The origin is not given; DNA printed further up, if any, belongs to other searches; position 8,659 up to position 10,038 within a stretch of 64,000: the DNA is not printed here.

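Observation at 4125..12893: MarR-controlled six-gene operon: two secreted beta-propellers coupled to a split carboxylate-reduction set (adenylating enzyme, Glu-less ALDH fold, Fe-ADH)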

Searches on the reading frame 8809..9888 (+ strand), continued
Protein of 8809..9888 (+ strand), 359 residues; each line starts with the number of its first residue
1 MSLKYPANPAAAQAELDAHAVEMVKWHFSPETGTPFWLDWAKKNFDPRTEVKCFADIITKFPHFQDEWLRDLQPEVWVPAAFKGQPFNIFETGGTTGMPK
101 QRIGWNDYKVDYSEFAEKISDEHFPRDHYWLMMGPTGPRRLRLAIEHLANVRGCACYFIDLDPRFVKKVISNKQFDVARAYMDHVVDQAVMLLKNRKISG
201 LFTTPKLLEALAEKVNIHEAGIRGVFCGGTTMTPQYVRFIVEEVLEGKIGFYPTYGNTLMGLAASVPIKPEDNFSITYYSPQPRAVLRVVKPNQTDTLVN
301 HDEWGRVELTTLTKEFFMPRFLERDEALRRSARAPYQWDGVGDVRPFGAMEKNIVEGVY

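Call 25: get_annotated_region(hit=H14, flank=7000)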
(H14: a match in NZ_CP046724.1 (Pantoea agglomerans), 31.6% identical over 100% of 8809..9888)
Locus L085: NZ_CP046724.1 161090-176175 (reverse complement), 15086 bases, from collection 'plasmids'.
description: Pantoea agglomerans strain ASB05 plasmid pASB05p2, complete sequence
organism: Pantoea agglomerans (NCBI taxid 549)
taxonomy: Bacteria; Pseudomonadota; Gammaproteobacteria; Enterobacterales; Erwiniaceae; Pantoea; Pantoea agglomerans
host: -; source: pure culture,cherry; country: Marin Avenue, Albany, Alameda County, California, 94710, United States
typing (MOB-suite, as given by PLSDB): non-mobilizable; replicon rep_cluster_807
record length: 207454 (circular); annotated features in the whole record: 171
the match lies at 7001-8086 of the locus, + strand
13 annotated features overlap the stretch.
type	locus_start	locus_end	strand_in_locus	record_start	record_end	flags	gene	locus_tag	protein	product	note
CDS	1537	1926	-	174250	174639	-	-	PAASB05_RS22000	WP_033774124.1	VOC family protein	-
CDS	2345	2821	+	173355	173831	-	-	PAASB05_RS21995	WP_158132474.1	PhzA/PhzB family protein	GO:0017000 - antibiotic biosynthetic process [Evidence IEA]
CDS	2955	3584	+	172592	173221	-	-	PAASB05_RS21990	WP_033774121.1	isochorismatase family protein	-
CDS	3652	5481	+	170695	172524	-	-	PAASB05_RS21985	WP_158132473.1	anthranilate synthase family protein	-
CDS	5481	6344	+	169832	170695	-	-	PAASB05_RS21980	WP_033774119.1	PhzF family phenazine biosynthesis protein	GO:0009058 - biosynthetic process [Evidence IEA]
CDS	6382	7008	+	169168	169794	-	-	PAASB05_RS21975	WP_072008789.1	pyridoxine 5'-phosphate oxidase C-terminal domain-containing protein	-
CDS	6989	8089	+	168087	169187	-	-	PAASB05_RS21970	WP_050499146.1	AMP-binding protein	-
CDS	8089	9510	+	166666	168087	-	-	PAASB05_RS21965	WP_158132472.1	aldehyde dehydrogenase family protein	-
CDS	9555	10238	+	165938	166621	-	-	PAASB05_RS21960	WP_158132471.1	class I SAM-dependent methyltransferase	-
CDS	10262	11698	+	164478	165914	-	-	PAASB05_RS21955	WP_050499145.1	MFS transporter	-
CDS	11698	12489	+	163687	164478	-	-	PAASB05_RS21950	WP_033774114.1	SDR family oxidoreductase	-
CDS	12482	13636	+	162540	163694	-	-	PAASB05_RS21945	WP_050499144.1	hypothetical protein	-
CDS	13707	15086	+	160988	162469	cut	-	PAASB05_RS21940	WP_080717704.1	AMP-binding protein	-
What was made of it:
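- Closest known: EhpF/EhpG of Pantoea agglomerans. Same: The genes are adjacent and in the same order (call 25).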

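Call 26: get_annotated_region(hit=H3, flank=7000)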
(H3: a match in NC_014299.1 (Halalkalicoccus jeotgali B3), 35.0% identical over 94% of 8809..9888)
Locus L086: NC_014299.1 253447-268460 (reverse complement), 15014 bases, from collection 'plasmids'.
description: Halalkalicoccus jeotgali B3 plasmid 2, complete sequence
organism: Halalkalicoccus jeotgali B3 (NCBI taxid 795797)
taxonomy: Archaea; Euryarchaeota; Halobacteria; Halobacteriales; Halococcaceae; Halalkalicoccus; Halalkalicoccus jeotgali; Halalkalicoccus jeotgali B3
host: -; source: -; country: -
typing (MOB-suite, as given by PLSDB): conjugative; relaxase MOBP; mating-pair formation MPF_T
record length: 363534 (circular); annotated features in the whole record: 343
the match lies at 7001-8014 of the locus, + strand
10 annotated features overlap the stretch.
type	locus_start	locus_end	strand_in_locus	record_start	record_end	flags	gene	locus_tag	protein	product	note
CDS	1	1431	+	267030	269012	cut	-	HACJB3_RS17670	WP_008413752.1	primary-amine oxidase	-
CDS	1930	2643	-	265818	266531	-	-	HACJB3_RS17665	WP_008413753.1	haloacid dehalogenase type II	GO:0006805 - xenobiotic metabolic process [Evidence IEA]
CDS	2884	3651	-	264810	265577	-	-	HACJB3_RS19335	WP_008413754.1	IclR family transcriptional regulator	GO:0006355 - regulation of DNA-templated transcription [Evidence IEA]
CDS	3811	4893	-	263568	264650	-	-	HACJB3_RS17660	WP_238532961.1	transposase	-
CDS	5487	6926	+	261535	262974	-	-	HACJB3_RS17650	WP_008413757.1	sodium:solute symporter family protein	-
CDS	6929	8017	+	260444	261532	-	-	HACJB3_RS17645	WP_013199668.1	hypothetical protein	-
CDS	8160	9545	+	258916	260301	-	-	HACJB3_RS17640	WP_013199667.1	aldehyde dehydrogenase family protein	-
CDS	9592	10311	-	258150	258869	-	-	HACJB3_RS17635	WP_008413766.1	SDR family NAD(P)-dependent oxidoreductase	-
CDS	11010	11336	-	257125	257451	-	-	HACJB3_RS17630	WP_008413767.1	hypothetical protein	-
CDS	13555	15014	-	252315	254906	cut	-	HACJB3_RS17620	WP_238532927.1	penicillin acylase family protein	-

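Call 27: get_annotated_region(hit=H6, flank=7000)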
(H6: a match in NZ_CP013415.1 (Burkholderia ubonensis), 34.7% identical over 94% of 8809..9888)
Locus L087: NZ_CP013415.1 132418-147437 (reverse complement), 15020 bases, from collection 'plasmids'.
description: Burkholderia ubonensis strain MSMB2035 plasmid pMSMB2035, complete sequence
organism: Burkholderia ubonensis (NCBI taxid 101571)
taxonomy: Bacteria; Pseudomonadota; Betaproteobacteria; Burkholderiales; Burkholderiaceae; Burkholderia; Burkholderia ubonensis
host: -; source: soil; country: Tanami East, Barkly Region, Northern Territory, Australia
typing (MOB-suite, as given by PLSDB): conjugative; replicon rep_cluster_430; relaxase MOBF,MOBP; mating-pair formation MPF_F
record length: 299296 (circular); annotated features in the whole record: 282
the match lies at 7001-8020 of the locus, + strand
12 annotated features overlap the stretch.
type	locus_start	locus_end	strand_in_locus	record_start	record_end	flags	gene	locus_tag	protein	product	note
CDS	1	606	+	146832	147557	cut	-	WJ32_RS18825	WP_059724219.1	autoinducer binding domain-containing protein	-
CDS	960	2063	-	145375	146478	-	-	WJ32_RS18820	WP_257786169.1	3-deoxy-7-phosphoheptulonate synthase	GO:0009423 - chorismate biosynthetic process [Evidence IEA]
CDS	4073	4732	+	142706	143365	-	-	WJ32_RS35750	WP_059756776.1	isochorismatase family protein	-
CDS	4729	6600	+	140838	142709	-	-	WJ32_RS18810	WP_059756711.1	anthranilate synthase family protein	-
CDS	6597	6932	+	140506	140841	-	-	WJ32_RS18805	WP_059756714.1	hypothetical protein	-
CDS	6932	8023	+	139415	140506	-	-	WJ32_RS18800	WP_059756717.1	AMP-binding protein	-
CDS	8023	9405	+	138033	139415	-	-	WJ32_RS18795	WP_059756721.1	aldehyde dehydrogenase family protein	-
CDS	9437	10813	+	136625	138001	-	-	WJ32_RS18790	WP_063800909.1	FAD-binding oxidoreductase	-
CDS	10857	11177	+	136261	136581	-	-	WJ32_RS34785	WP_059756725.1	phosphopantetheine-binding protein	-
CDS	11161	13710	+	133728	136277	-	-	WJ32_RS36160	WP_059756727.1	beta-ketoacyl synthase N-terminal-like domain-containing protein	-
CDS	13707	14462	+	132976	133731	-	-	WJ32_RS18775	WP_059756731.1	alpha/beta fold hydrolase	-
CDS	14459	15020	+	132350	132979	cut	-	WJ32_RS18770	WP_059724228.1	pyridoxal 5'-phosphate synthase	GO:0008615 - pyridoxine biosynthetic process [Evidence IEA]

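Call 28: get_annotated_region(hit=H7, flank=7000)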
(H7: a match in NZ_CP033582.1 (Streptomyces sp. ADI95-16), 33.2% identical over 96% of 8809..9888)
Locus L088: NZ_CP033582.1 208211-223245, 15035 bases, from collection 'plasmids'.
description: Streptomyces sp. ADI95-16 plasmid pADI95-16a, complete sequence
organism: Streptomyces sp. ADI95-16 (NCBI taxid 1522758)
taxonomy: Bacteria; Actinomycetota; Actinomycetes; Kitasatosporales; Streptomycetaceae; Streptomyces; Streptomyces sp. ADI95-16
host: -; source: -; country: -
typing (MOB-suite, as given by PLSDB): non-mobilizable
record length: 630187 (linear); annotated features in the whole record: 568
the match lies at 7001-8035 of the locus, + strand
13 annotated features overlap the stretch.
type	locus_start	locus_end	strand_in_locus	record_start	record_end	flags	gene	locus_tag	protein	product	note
CDS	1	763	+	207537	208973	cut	pcaB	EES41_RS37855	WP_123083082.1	3-carboxy-cis,cis-muconate cycloisomerase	-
CDS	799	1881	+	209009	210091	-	-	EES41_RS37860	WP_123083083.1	alkene reductase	-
CDS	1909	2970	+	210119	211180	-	-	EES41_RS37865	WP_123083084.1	class I SAM-dependent methyltransferase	-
CDS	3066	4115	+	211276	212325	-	-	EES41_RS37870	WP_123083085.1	helix-turn-helix domain-containing protein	-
CDS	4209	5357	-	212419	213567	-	-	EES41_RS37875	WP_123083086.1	FAD-dependent monooxygenase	-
CDS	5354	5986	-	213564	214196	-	-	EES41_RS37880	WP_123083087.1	hypothetical protein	-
CDS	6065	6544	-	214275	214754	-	-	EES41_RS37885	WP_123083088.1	carboxymuconolactone decarboxylase family protein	-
CDS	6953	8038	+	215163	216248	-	-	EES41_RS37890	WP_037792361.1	AMP-binding protein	-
CDS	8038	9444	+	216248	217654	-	-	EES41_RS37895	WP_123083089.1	aldehyde dehydrogenase family protein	-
CDS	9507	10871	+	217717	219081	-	-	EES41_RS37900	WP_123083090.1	3-deoxy-7-phosphoheptulonate synthase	GO:0009073 - aromatic amino acid family biosynthetic process [Evidence IEA]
CDS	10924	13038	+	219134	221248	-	pabB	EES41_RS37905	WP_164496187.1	aminodeoxychorismate synthase component I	GO:0009396 - folic acid-containing compound biosynthetic process [Evidence IEA]; GO:0008153 - para-aminobenzoic acid ...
CDS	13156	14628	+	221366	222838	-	-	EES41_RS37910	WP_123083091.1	AMP-binding protein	-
CDS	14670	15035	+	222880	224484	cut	-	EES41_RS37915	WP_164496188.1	AMP-binding protein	-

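Call 36: search_protein_families(library=pfam, proteins=[L027:6298-7806:+, L009:6003-7709:+, L074:14400-15806:+, L051:13752-14888:+, L023:12283-13623:+, L068:17506-18819:+, L064:10215-11516:+, L073:11622-12197:+], max_evalue=0.001)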
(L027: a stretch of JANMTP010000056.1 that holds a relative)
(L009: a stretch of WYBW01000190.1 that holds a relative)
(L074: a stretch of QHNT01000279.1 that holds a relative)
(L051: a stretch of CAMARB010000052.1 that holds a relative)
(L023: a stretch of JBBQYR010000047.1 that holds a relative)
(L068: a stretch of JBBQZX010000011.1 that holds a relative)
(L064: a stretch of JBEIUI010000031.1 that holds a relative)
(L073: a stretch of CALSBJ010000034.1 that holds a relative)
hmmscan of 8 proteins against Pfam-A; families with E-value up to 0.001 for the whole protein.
L027:6298-7806:+ (502 aa): 2 families
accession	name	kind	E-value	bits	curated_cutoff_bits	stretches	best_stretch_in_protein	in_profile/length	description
PF07690.21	MFS_1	-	9.1e-18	64.7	33.4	1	75-282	34-227/347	Major Facilitator Superfamily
PF00083.30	Sugar_tr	-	3e-17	63.1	22.3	1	80-234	49-198/452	Sugar (and other) transporter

L009:6003-7709:+ (568 aa): 1 family
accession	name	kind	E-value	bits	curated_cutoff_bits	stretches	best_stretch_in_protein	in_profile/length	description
PF00474.23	SSF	-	1.6e-34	119.9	22.8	1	92-496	1-405/406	Sodium:solute symporter family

L074:14400-15806:+ (468 aa): 3 families
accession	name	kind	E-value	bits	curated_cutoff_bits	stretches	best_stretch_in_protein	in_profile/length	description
PF13360.13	PQQ_2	-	2.6e-31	109.5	27.6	1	147-391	8-232/233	Outer membrane protein assembly factor BamB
PF01011.28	PQQ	-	6.1e-13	48.8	26.7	1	121-263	49-210/595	Glucose/ethanol/alcohol dehydrogenase, beta-propeller domain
PF13570.13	Beta-prop_ACSF4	-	1.7e-11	44.6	133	1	177-405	94-309/329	Beta-alanine-activating enzyme, beta-propeller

L051:13752-14888:+ (378 aa): 6 families
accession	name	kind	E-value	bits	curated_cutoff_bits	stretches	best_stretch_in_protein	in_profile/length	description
PF13570.13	Beta-prop_ACSF4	-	2.3e-58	198.6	133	2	154-370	20-241/329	Beta-alanine-activating enzyme, beta-propeller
PF13360.13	PQQ_2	-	1.9e-44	152.5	27.6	4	49-141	15-107/233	Outer membrane protein assembly factor BamB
PF01011.28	PQQ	-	2.4e-16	60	26.7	1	98-176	48-137/595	Glucose/ethanol/alcohol dehydrogenase, beta-propeller domain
PF25292.1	Beta-prop_CGLA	-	4.2e-15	56.5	26.8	0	110-184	47-117/316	Lambda-carrageenase beta-propeller domain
PF25293.1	Beta-prop_EMC1_N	-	1.8e-05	25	34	0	68-183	32-149/219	EMC1 N-terminal beta-propeller domain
PF14435.11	SUKH-4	-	2.9e-05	24.7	25.5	0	268-307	72-111/179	SUKH-4 immunity protein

L023:12283-13623:+ (446 aa): 2 families
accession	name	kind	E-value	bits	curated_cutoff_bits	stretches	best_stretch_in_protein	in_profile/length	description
PF04055.27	Radical_SAM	-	9.5e-21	75.1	29.5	1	60-230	2-162/166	Radical SAM superfamily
PF06969.22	HemN_C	-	9.3e-05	22.9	24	1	363-426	2-66/67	HemN C-terminal domain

L068:17506-18819:+ (437 aa): 11 families
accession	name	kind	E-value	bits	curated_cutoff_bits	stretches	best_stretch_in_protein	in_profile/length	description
PF04820.20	Trp_halogenase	-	7.3e-34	117.8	21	2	120-383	150-389/458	Tryptophan halogenase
PF01494.25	FAD_binding_3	-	2.4e-14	53.8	22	1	26-334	2-308/349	FAD binding domain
PF01266.30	DAO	-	1.8e-11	44.6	27.9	1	27-60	1-34/353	FAD dependent oxidoreductase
PF12831.13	FAD_oxidored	-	1.9e-11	44.4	27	1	27-192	1-150/416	FAD dependent oxidoreductase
PF00890.30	FAD_binding_2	-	3.8e-09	36.7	20.4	1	27-59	1-33/414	FAD binding domain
PF13450.12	NAD_binding_8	-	3.6e-08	34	21.9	1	30-58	1-29/68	NAD(P)-binding Rossmann-like domain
PF07992.20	Pyr_redox_2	-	2.1e-06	27.8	26.1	1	27-58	2-33/291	Pyridine nucleotide-disulphide oxidoreductase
PF03486.20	HI0933_like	-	2.5e-06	27.6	50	1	27-60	2-35/244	HI0933-like protein Rossmann domain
PF01134.28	GIDA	-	3.2e-05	23.6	22.1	1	27-56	1-30/391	Glucose inhibited division protein A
PF01946.23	Thi4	-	0.00032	20.5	26.2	1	25-57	17-50/235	Thi4 family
PF00070.33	Pyr_redox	-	0.0006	20.7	22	0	28-61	2-35/82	Pyridine nucleotide-disulphide oxidoreductase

L064:10215-11516:+ (433 aa): 6 families
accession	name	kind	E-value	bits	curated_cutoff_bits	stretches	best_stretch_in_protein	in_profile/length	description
PF00534.26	Glycos_transf_1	-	2.3e-24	86.3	26.4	1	241-402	15-170/172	Glycosyl transferases group 1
PF13692.12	Glyco_trans_1_4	-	2.3e-20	73.7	27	1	242-390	2-142/142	Glycosyl transferases group 1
PF13439.12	Glyco_transf_4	-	1.2e-13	51.9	28.5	1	123-230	60-169/170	Glycosyltransferase Family 4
PF13579.12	Glyco_trans_4_4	-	4.5e-12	47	29.7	1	125-226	61-158/158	Glycosyl transferase 4-like domain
PF20706.3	GT4-conflict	-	3.9e-07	29.8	26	1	235-366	189-322/385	Family 4 Glycosyltransferase in conflict systems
PF13524.12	Glyco_trans_1_2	-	0.00014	22.3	25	1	273-414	13-138/144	Glycosyl transferase-like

L073:11622-12197:+ (191 aa): 0 families

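Call 39: search_protein_families(library=ncbifam, proteins=[L027:6298-7806:+, L009:6003-7709:+, L023:12283-13623:+, L068:17506-18819:+, L086:5487-6926:+, L084:6944-8026:+, L085:6989-8089:+], max_evalue=0.00001)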
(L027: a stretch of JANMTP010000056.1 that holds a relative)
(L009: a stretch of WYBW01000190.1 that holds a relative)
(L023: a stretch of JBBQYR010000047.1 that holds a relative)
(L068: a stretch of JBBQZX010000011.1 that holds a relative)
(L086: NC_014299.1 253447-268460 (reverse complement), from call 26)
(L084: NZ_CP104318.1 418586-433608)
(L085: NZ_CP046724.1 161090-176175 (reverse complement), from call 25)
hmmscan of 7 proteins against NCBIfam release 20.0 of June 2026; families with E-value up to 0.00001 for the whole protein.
L027:6298-7806:+ (502 aa): 14 families
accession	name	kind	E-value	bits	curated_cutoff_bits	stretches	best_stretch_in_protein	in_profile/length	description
TIGR00895.1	2A0115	subfamily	2.1e-19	69.7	418.55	1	86-239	61-205/398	aromatic acid/H+ symport family MFS transporter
NF003024.0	PRK03893.1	subfamily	2.7e-15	56.2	604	1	91-279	71-247/497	sialate:H+ symport family MFS transporter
TIGR00891.1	2A0112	subfamily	5e-14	52.2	552.9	1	77-464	51-392/405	sialate:H+ symport family MFS transporter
NF008586.0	PRK11551.1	equivalog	2.2e-13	50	410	1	82-292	55-255/406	3-(3-hydroxy-phenyl)propionate transporter MhpT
TIGR00879.1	SP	subfamily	9.1e-13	47.6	237.8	1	72-233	96-250/510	sugar porter family MFS transporter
NF008963.0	PRK12307.1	equivalog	1.5e-11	44.1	637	1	83-291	64-265/426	MFS transporter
TIGR00886.1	2A0108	subfamily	1.5e-08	34.1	311.7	1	80-276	41-240/368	NarK family nitrate/nitrite MFS transporter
TIGR00898.1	2A0119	subfamily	7.4e-08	31.6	550.75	1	73-234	126-269/506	cation transport protein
NF000031.1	MFS_efflux_LmrA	exception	5.3e-07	28.7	850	1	86-181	76-171/484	lincomycin efflux MFS transporter Lmr(A)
NF053517.1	HbztTptrPcaK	equivalog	6.8e-07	28.6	770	1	86-233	63-200/437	4-hydroxybenzoate transporter PcaK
NF008270.1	PRK11043.1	equivalog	1.8e-06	27.4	430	1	62-290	29-237/382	purine nucleoside transporter PunC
TIGR00880.1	2_A_01_02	superfamily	1.9e-06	28.1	131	1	83-183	5-104/141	multidrug resistance protein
NF052357.1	GlucTporGlcPStph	equivalog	2.5e-06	26.6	750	1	88-236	53-190/445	glucose transporter GlcP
NF007484.0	PRK10077.1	equivalog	5.6e-06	25.4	608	1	86-236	64-223/480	D-xylose transporter XylE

L009:6003-7709:+ (568 aa): 7 families
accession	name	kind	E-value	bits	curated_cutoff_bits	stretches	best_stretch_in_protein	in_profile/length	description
TIGR00813.1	sss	superfamily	1.1e-32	113.7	184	1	92-496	1-410/411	sodium/solute symporter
TIGR02119.1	panF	equivalog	5e-32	111.5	328.05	1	62-505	5-438/471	sodium/pantothenate symporter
TIGR02121.1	Na_Pro_sym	equivalog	7.6e-30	104.1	515.5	1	66-558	6-480/488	sodium/proline symporter PutP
TIGR03648.1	Na_symport_lg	subfamily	1.8e-18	66.3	320.75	1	385-554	361-537/547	VC_2705 family sodium/solute symporter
NF011948.0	PRK15419.1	equivalog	5.8e-14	51.8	955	1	69-558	10-484/502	sodium/proline symporter PutP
NF046076.1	monocarbox_MctP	equivalog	2.5e-13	49.6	625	1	70-544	8-474/481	monocarboxylate uptake permease MctP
NF007790.0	PRK10484.1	equivalog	2e-12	46.8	401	1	87-501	30-448/527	solute:sodium symporter family transporter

L023:12283-13623:+ (446 aa): 18 families
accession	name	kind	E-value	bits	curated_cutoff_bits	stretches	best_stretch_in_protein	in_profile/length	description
TIGR00538.1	hemN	equivalog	1.5e-55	188.8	324.95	1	45-416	39-419/454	oxygen-independent coproporphyrinogen III oxidase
TIGR04107.1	rSAM_HutW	equivalog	5.2e-55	187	400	1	49-423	35-402/419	heme anaerobic degradation radical SAM methyltransferase ChuW/HutW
NF006067.1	PRK08208.1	equivalog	1.5e-52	179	380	1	32-438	14-417/427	STM4012 family radical SAM protein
TIGR00539.1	hemN_rel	equivalog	1.9e-51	175.3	205.4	1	58-423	3-357/361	radical SAM family heme chaperone HemW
TIGR03994.1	rSAM_HemZ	equivalog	5.2e-44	151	321.4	1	39-258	69-287/401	coproporphyrinogen dehydrogenase HemZ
NF006385.0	PRK08629.1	equivalog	2.2e-38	132.2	355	1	58-435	55-413/439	coproporphyrinogen III oxidase family protein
NF005133.0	PRK06582.1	equivalog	9.4e-34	117.1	597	1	56-426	12-379/390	coproporphyrinogen III oxidase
NF006064.0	PRK08207.2-2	equivalog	1.8e-33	116.3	504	1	56-259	145-350/465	coproporphyrinogen III oxidase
NF006060.0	PRK08207.1-3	equivalog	4.3e-32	111.5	653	1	53-267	147-364/477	coproporphyrinogen III oxidase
NF006066.0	PRK08207.2-5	equivalog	5.1e-29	101.3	1117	1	56-248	191-385/518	coproporphyrinogen III oxidase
NF006062.0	PRK08207.1-5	equivalog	2.8e-28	99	1007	1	56-251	149-347/476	coproporphyrinogen III oxidase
NF006061.0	PRK08207.1-4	equivalog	1.1e-27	97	702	1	56-247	174-368/501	coproporphyrinogen III oxidase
NF006063.0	PRK08207.2-1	equivalog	8.2e-24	84.1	1074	1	56-250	193-389/518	coproporphyrinogen III oxidase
NF006065.0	PRK08207.2-4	equivalog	1.3e-23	83.8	922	1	32-249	147-368/484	coproporphyrinogen III oxidase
NF006059.0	PRK08207.1-1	equivalog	5.2e-22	78.2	1012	1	57-256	173-381/496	coproporphyrinogen III oxidase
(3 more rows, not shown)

L068:17506-18819:+ (437 aa): 33 families (the best 25 are shown)
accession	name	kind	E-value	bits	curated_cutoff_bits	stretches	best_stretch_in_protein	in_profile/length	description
NF033113.0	halo_ClmS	equivalog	3.6e-57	194.1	900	1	26-382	3-359/570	chloramphenicol-biosynthetic FADH2-dependent halogenase CmlS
TIGR02032.1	GG-red-SF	subfamily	3e-39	135.5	158.8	1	27-344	2-297/297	geranylgeranyl reductase family protein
NF049967.1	QhpG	equivalog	8.6e-36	123.7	240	1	28-354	1-296/423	flavin-dependent monooxygenase QhpG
NF038171.1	maturase_LodB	equivalog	9.7e-26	90.7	400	1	27-381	1-346/361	lysine-epsilon-oxidase maturase LodB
NF041080.1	DGGGPL_reductase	equivalog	4.4e-22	78.6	580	1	27-357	3-324/447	digeranylgeranylglycerophospholipid reductase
NF038174.1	maturase_GoxB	equivalog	7.3e-22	77.9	400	1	27-370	2-333/358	glycine oxidase maturase GoxB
NF004833.1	PRK06185.1-1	subfamily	1.6e-19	69.9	488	1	27-355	4-326/403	FAD-dependent oxidoreductase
NF004834.1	PRK06185.1-3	subfamily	2.3e-18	66.2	500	1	24-354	6-329/420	FAD-dependent oxidoreductase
NF041160.1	DGGPL_Thplmales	equivalog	5.7e-17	61.7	780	1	24-362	2-328/396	digeranylgeranylglycerophospholipid reductase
TIGR02023.1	BchP-ChlP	subfamily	1.3e-14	54.1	343.3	1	27-354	2-308/388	geranylgeranyl diphosphate reductase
NF007542.0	PRK10157.1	subfamily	1.7e-14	53.3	610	1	27-167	7-146/428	FAD-dependent oxidoreductase FixC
NF045655.1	MkRedMenJ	equivalog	6e-14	51.8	700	1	24-347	3-318/406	menaquinone reductase MenJ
NF041385.1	Dggglyphlred_Halo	equivalog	8.7e-13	47.6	700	1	25-188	4-150/405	digeranylgeranylglycerophospholipid reductase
NF004835.0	PRK06185.1-4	equivalog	1.6e-12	47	601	1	22-357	7-335/411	FAD-dependent oxidoreductase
NF005313.0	PRK06847.1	subfamily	1.7e-09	37.2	372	1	27-158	6-137/375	hypothetical protein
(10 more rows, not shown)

L086:5487-6926:+ (479 aa): 8 families
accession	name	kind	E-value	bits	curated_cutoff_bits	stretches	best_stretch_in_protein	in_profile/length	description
TIGR02119.1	panF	equivalog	3.7e-49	168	328.05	1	4-464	3-467/471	sodium/pantothenate symporter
TIGR00813.1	sss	superfamily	1.8e-41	142.6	184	1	34-427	1-411/411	sodium/solute symporter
TIGR02121.1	Na_Pro_sym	equivalog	1.1e-33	116.7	515.5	1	5-469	3-473/488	sodium/proline symporter PutP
TIGR03648.1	Na_symport_lg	subfamily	1.3e-27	96.5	320.75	2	314-434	359-480/547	VC_2705 family sodium/solute symporter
NF007790.0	PRK10484.1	equivalog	6.7e-21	74.7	401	1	6-453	7-470/527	solute:sodium symporter family transporter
NF011948.0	PRK15419.1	equivalog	1.6e-17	63.6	955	1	4-468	6-476/502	sodium/proline symporter PutP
NF046076.1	monocarbox_MctP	equivalog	2.5e-16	59.4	625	1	9-434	6-439/481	monocarboxylate uptake permease MctP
NF058657.1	MncbAcdTpMctC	equivalog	1.7e-09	36.7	670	1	3-427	6-445/527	monocarboxylic acid transporter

L084:6944-8026:+ (360 aa): 1 family
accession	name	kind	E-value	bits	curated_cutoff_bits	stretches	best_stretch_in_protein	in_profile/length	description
TIGR02155.1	PA_CoA_ligase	equivalog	1.3e-06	27.2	646.3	1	40-139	28-124/422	phenylacetate--CoA ligase PaaK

L085:6989-8089:+ (366 aa): 0 families
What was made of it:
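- The SSF resembles PanF and MctP (call 39).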
